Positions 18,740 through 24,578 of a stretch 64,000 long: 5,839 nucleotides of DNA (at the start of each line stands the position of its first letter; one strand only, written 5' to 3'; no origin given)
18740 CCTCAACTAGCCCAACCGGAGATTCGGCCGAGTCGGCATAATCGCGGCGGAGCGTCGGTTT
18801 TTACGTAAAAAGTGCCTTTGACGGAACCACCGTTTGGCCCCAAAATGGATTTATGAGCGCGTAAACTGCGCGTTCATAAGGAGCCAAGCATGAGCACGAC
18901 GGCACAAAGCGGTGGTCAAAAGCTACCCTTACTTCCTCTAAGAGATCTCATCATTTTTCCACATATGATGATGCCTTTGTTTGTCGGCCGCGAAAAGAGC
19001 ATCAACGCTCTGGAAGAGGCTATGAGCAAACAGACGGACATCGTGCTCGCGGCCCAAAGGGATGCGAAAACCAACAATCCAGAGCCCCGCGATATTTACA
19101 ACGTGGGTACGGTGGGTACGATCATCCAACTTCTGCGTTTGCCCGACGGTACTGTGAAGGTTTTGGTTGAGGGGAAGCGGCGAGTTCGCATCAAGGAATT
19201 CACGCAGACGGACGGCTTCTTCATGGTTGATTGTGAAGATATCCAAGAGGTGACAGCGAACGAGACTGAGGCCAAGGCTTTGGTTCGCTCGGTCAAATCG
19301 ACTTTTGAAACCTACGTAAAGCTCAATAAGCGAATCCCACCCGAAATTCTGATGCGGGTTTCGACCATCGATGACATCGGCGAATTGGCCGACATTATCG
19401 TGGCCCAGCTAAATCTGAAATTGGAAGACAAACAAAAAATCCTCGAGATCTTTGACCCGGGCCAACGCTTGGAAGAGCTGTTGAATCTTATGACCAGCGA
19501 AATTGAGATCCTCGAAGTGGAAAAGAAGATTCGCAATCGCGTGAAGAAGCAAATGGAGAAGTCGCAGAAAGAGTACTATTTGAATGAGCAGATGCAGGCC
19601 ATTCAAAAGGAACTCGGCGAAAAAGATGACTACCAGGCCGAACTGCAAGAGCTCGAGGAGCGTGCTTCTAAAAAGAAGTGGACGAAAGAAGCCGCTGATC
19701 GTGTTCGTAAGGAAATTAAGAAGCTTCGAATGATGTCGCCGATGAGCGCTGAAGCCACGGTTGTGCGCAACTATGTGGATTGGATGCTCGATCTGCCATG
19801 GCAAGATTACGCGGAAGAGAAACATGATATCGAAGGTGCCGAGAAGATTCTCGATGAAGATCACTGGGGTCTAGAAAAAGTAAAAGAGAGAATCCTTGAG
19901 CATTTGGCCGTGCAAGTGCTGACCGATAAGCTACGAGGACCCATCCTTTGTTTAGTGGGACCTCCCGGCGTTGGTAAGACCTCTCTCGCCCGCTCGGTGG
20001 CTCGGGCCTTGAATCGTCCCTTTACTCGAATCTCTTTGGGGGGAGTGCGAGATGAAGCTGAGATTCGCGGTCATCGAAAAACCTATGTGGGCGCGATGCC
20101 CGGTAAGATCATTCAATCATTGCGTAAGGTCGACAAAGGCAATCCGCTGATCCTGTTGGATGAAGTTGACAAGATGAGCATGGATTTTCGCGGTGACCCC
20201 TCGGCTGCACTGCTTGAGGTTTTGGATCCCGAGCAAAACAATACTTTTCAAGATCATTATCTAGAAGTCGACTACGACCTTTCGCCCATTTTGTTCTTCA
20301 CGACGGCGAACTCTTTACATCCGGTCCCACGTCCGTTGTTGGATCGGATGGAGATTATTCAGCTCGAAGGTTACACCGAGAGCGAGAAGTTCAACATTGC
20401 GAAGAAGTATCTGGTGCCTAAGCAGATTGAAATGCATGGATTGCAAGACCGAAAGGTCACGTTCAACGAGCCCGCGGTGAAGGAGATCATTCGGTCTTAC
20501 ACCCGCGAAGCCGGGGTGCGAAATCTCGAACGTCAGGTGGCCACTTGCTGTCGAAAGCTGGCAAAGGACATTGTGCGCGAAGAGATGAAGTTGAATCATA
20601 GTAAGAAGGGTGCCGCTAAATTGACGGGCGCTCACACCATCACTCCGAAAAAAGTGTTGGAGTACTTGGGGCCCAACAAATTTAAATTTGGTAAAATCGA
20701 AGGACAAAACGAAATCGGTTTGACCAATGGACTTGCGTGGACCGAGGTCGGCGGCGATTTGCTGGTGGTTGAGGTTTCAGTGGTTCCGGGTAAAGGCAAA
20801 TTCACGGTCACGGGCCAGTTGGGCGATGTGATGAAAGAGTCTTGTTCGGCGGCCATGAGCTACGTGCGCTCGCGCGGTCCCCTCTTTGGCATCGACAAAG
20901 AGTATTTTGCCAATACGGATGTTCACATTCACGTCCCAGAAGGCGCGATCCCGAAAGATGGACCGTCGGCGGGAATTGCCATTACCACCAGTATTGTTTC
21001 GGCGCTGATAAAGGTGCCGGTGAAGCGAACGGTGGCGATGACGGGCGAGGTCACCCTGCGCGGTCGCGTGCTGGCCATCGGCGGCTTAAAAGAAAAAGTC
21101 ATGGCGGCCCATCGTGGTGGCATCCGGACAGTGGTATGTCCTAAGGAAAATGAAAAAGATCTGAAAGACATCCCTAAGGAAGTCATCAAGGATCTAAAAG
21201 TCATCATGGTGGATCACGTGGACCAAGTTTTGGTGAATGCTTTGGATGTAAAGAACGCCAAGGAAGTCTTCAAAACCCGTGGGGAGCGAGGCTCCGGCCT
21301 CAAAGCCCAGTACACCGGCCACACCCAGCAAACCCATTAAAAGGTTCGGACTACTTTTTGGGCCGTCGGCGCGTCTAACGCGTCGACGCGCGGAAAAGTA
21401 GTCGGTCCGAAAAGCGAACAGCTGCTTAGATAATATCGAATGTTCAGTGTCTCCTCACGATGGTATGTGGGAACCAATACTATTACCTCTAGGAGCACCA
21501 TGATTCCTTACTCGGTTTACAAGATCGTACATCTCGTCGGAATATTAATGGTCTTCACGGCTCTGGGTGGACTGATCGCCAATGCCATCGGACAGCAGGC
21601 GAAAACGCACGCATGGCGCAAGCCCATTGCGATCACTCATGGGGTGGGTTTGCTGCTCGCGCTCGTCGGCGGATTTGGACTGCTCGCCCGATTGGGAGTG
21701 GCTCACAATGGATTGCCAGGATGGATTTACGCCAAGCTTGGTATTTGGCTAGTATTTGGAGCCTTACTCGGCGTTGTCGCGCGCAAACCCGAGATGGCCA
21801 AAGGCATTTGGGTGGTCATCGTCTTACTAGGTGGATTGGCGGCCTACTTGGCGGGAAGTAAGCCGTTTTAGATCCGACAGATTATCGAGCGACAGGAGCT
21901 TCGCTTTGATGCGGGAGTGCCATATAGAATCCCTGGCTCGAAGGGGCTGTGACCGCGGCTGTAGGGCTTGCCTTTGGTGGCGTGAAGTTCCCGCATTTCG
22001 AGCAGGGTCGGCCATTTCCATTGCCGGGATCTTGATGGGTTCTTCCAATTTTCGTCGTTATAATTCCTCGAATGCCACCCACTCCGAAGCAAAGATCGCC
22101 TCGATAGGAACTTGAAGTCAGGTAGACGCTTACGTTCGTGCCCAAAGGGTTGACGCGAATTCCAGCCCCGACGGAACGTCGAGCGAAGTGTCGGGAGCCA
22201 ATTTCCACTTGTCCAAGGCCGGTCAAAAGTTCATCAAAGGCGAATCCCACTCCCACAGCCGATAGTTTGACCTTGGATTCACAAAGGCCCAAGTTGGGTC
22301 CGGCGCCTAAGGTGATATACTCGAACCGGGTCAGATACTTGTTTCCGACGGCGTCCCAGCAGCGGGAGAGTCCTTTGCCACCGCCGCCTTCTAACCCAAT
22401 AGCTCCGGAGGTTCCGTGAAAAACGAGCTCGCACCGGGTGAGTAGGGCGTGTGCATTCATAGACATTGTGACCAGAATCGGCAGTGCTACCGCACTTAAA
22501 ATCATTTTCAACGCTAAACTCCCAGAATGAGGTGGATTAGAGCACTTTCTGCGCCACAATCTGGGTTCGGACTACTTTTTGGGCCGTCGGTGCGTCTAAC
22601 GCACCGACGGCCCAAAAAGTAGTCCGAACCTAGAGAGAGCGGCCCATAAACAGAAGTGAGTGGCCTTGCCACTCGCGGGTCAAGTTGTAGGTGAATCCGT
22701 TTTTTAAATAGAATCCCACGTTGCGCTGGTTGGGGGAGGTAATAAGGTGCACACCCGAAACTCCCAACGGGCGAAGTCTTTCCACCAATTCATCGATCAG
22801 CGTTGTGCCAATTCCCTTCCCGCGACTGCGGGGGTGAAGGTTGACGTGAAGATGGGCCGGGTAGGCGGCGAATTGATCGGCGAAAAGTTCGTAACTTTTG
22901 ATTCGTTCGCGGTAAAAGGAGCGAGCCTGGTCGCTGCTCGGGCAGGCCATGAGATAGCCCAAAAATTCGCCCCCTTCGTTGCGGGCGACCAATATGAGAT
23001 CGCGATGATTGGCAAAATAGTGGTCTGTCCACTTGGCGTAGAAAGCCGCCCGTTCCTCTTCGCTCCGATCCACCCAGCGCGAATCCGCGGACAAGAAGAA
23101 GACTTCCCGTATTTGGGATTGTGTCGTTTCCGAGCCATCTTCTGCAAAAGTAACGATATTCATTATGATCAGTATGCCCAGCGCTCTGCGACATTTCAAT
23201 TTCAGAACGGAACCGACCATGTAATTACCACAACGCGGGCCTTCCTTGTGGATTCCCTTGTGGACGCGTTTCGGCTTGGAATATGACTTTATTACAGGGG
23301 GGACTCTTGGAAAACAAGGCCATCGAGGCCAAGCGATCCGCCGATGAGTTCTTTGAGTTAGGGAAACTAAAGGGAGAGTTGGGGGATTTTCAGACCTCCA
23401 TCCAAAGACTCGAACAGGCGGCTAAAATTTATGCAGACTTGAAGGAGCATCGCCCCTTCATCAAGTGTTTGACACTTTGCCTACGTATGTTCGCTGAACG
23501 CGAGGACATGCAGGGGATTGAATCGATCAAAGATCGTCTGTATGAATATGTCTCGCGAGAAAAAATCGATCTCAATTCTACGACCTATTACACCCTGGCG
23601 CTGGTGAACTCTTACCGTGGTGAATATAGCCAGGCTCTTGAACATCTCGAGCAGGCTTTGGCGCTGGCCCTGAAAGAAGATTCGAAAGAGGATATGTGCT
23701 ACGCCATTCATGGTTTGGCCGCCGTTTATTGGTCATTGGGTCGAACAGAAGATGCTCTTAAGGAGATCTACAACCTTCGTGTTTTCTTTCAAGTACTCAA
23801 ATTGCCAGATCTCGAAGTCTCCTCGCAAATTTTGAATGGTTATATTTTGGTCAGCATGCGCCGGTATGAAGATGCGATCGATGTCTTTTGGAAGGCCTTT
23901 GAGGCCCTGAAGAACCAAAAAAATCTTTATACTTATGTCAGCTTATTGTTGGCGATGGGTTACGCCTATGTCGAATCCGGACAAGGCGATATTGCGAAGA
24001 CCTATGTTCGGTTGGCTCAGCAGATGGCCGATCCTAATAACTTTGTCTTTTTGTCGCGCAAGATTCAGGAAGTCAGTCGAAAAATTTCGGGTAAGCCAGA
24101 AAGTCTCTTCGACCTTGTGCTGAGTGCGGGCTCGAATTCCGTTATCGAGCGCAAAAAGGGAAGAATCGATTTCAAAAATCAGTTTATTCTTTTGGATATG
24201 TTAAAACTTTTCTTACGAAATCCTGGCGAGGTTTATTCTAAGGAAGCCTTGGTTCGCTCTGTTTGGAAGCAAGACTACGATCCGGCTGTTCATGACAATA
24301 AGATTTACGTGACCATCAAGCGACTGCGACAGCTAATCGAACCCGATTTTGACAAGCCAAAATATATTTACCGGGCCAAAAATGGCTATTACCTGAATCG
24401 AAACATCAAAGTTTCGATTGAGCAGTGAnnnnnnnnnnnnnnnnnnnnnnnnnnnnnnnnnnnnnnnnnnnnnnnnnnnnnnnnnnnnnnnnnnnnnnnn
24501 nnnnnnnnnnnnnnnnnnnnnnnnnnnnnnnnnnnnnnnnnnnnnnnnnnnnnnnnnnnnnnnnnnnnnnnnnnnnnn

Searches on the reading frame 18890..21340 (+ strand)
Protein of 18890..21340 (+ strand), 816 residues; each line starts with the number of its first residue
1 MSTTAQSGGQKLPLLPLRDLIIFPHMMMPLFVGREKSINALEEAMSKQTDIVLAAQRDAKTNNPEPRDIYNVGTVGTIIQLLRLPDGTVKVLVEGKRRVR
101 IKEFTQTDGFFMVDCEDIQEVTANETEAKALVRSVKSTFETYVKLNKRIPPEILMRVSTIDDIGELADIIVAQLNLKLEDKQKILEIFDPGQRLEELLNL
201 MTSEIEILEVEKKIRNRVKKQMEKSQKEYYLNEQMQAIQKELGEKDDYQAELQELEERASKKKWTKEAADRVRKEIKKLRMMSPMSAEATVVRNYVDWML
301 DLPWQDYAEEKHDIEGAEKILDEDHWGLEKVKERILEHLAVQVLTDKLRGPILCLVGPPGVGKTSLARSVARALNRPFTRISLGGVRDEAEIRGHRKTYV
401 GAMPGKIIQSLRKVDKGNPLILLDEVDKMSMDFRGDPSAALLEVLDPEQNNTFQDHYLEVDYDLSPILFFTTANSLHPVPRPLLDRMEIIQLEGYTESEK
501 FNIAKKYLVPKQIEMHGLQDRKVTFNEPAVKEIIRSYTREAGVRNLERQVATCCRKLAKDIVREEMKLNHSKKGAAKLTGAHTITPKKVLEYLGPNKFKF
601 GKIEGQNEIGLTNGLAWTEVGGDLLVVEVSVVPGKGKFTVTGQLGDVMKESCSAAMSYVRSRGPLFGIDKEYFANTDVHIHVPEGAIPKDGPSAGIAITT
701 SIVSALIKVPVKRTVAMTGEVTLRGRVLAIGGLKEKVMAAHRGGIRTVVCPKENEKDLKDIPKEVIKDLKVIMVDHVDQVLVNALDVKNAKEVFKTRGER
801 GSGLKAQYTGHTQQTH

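Call 17: search_protein_families(library=ncbifam, proteins=[window:18890-21340:+], max_evalue=0.00001)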
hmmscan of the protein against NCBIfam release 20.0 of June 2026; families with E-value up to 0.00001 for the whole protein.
window:18890-21340:+ (816 aa): 13 families
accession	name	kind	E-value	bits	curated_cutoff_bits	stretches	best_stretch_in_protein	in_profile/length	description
NF008053.0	PRK10787.1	equivalog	0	1039.1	891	1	10-788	9-774/784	endopeptidase La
TIGR00763.1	lon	equivalog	4.2e-302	1004.5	608.05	1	13-784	1-794/795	endopeptidase La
TIGR00764.1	lon_rel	equivalog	1.1e-35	123.3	516.6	1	523-793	329-601/608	ATP-dependent protease LonB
TIGR02902.1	spore_lonB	equivalog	7.4e-29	100.8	723.3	1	602-783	341-529/531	ATP-dependent protease LonB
TIGR02903.1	spore_lon_C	equivalog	7.5e-29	100.7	678.8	1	580-781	414-611/615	Lon family ATP-dependent protease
TIGR02653.1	Lon_rel_chp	hypoth_equivalog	4.7e-15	55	628.25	1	624-786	511-673/675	protease Lon-related BREX system protein BrxL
TIGR00416.1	sms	equivalog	7.3e-09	34.9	403.05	1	674-777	354-450/454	DNA repair protein RadA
TIGR00368.1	TIGR00368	hypoth_equivalog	1.4e-08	33.8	362.4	1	621-789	10-167/499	YifB family Mg chelatase-like AAA ATPase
NF003229.0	PRK04195.1-5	equivalog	6.8e-08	31.6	280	1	352-437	46-121/413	replication factor C large subunit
NF003230.0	PRK04195.1-6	equivalog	1.2e-07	30.8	441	1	325-432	16-112/494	replication factor C large subunit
TIGR03499.1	FlhF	equivalog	1.5e-06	28.4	174.15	1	215-364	67-212/286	flagellar biosynthesis GTPase FlhF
NF041438.1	SepM_fam_S16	equivalog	9.5e-06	24.8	200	0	690-753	227-292/340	SepM family pheromone-processing serine protease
NF003226.0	PRK04195.1-1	equivalog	9.8e-06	24.8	588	0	349-445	39-127/405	replication factor C large subunit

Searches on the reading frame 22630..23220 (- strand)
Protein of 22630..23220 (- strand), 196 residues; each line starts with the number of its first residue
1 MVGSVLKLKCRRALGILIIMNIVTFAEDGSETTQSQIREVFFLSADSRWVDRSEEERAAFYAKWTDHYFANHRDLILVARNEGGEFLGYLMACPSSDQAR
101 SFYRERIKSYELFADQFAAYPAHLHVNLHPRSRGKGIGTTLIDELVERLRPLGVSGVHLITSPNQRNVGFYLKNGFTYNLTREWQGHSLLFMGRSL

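Call 11: search_protein_families(library=pfam, proteins=[window:22630-23220:-], max_evalue=0.01)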
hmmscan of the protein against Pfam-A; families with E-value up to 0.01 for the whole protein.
window:22630-23220:- (196 aa): 4 families
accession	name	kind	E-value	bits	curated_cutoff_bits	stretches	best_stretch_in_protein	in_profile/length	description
PF00583.31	Acetyltransf_1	-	2.4e-12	47.6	20.7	1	54-176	14-116/116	Acetyltransferase (GNAT) family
PF13508.13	Acetyltransf_7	-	4.1e-10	40.3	27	1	75-177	4-83/84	Acetyltransferase (GNAT) domain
PF13673.13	Acetyltransf_10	-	0.00012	22.5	23.6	1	128-178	59-109/128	Acetyltransferase (GNAT) domain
PF08445.16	FR47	-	0.00067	20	22.1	1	125-184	26-85/86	FR47-like protein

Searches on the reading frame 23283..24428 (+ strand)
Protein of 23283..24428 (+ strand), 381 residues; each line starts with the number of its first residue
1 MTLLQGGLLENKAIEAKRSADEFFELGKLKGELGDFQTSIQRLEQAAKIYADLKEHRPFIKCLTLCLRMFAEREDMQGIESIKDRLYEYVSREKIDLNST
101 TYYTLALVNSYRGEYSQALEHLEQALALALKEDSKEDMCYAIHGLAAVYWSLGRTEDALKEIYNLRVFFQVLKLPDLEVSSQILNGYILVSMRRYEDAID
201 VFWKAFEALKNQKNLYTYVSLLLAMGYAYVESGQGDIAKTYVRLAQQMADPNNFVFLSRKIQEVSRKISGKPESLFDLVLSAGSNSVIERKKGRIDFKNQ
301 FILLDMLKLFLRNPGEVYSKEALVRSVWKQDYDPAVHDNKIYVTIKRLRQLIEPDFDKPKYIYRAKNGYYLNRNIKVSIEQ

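Call 11: search_protein_families(library=pfam, proteins=[window:23283-24428:+], max_evalue=0.01)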
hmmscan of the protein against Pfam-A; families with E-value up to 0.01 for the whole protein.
window:23283-24428:+ (381 aa): 20 families
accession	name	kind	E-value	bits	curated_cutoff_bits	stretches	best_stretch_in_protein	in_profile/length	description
PF13424.12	TPR_12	-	2e-13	50.7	30.1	1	100-160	4-66/77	Tetratricopeptide repeat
PF00486.34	Trans_reg_C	-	3.9e-13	49.7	26.2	1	305-366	12-71/77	Transcriptional regulatory protein, C terminal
PF13428.12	TPR_14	-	1.8e-09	37.8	23.5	0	102-128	4-30/44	Tetratricopeptide repeat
PF07719.23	TPR_2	-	5.2e-09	36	27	1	101-129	3-31/34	Tetratricopeptide repeat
PF13181.12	TPR_8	-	7.5e-09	35.5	25.7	0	101-129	3-31/34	Tetratricopeptide repeat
PF00515.34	TPR_1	-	1.1e-08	35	27.8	1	101-128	3-30/34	Tetratricopeptide repeat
PF17874.7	TPR_MalT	-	8.2e-07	29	45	1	89-160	30-101/336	MalT-like TPR region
PF13374.12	TPR_10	-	1.7e-06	28.3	27.5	0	100-128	3-31/42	Tetratricopeptide repeat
PF13176.12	TPR_7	-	1.8e-06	28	27.9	0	110-135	10-35/36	Tetratricopeptide repeat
PF14559.12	TPR_19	-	1.3e-05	25.9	25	0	113-160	5-46/68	Tetratricopeptide repeat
PF12862.13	ANAPC5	-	4.1e-05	24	23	0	109-162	8-61/91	Anaphase-promoting complex subunit 5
PF25058.1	ARM_TT21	-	0.0002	21.8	27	0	183-274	11-93/155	Tetratricopeptide repeat protein 21 ARM repeat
PF13432.12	TPR_16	-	0.00021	22.1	32.7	0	103-164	1-55/65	Tetratricopeptide repeat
PF25062.1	ARM_TT21_N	-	0.00076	19.7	40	0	41-129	41-130/222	Tetratricopeptide repeat protein 21 N-terminal ARM repeat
PF14938.12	SNAP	-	0.00096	19.1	25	0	17-102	111-193/282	Soluble NSF attachment protein, SNAP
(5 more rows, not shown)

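Call 13: find_encoding_contigs(protein=window:23283-24428:+, flank=10000, max_places=10)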
Protein window:23283-24428:+ (381 aa): 1 contig read that carries it; 1 place shown.
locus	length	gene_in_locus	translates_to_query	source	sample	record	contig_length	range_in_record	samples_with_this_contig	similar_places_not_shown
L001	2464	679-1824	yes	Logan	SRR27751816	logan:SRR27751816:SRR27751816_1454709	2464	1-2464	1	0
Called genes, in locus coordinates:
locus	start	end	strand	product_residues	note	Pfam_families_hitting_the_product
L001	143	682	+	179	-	-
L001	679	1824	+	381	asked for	PF00515:TPR_1 (faint), PF07719:TPR_2 (faint), PF13181:TPR_8 (faint), PF13428:TPR_14 (faint), PF17874:TPR_MalT (faint), PF13176:TPR_7 (faint), PF13424:TPR_12, PF00486:Trans_reg_C, +2 more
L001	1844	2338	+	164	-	-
